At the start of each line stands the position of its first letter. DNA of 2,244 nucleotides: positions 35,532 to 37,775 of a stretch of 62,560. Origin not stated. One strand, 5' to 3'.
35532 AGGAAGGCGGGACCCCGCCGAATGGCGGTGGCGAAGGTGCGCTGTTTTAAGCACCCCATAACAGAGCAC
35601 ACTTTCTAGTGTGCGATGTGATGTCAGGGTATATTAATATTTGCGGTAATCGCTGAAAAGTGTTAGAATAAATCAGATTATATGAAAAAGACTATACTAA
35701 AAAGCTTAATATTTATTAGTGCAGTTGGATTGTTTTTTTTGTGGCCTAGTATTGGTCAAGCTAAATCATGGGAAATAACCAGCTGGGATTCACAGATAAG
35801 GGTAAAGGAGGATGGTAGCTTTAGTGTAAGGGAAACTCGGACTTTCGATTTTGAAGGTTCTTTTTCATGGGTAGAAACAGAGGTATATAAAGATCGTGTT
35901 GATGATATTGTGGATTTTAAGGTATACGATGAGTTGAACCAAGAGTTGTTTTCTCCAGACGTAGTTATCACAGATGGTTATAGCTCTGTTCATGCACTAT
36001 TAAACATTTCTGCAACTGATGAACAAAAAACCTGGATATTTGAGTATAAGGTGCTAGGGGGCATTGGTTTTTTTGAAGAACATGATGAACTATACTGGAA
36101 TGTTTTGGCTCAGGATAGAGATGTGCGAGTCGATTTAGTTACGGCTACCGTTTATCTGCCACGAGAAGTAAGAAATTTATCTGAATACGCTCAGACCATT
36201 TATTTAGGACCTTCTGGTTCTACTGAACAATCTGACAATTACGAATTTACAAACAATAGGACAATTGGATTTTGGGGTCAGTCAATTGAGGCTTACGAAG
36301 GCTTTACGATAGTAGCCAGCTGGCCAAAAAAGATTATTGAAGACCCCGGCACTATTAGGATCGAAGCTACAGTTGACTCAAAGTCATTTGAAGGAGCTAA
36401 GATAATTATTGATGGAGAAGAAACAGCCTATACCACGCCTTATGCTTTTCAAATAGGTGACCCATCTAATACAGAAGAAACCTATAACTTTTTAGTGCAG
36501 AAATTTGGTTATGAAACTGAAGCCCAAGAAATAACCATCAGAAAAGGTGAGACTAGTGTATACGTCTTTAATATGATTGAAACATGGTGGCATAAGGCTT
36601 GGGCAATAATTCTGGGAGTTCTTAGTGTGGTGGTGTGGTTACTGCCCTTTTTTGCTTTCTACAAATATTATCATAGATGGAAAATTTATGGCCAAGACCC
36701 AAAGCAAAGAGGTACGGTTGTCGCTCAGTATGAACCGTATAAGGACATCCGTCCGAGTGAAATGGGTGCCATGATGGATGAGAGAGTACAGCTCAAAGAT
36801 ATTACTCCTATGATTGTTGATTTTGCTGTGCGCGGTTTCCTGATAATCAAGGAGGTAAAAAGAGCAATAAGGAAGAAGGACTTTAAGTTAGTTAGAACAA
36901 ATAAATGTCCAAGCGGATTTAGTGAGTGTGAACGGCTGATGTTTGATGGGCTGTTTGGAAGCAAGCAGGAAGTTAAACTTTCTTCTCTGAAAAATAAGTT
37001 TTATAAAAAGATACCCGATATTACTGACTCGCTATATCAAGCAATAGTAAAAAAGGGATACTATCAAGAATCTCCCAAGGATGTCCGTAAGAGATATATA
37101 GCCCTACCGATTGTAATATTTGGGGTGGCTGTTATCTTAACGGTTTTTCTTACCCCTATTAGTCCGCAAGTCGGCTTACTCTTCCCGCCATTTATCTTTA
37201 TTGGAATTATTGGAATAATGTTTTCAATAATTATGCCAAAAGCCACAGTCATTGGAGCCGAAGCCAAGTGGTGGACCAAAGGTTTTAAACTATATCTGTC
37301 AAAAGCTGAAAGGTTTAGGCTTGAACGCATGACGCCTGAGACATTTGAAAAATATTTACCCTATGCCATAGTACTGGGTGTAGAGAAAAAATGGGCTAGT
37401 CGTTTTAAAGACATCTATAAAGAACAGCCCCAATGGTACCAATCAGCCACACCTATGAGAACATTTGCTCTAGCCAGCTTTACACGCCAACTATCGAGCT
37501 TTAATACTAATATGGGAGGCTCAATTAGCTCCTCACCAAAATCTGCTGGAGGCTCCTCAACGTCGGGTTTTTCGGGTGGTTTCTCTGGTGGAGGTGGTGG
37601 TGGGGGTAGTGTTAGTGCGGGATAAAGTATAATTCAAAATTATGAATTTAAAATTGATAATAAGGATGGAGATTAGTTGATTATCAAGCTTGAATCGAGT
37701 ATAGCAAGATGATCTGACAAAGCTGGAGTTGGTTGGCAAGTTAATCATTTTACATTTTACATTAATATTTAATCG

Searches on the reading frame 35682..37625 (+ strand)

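Call 97: search_protein_families(library=pfam, proteins=[window:35682-37625:+], max_evalue=0.001)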
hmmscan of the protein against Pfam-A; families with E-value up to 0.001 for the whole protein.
window:35682-37625:+ (647 aa): 2 families
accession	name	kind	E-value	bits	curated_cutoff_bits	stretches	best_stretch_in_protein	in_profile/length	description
PF20990.2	DUF2207_C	-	6.9e-40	137.7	33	1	348-575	2-247/247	Predicted membrane protein (DUF2207) C-terminal domain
PF09972.14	DUF2207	-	2e-16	61.1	24.4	1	31-190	1-156/172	Predicted membrane protein (DUF2207) N-terminal domain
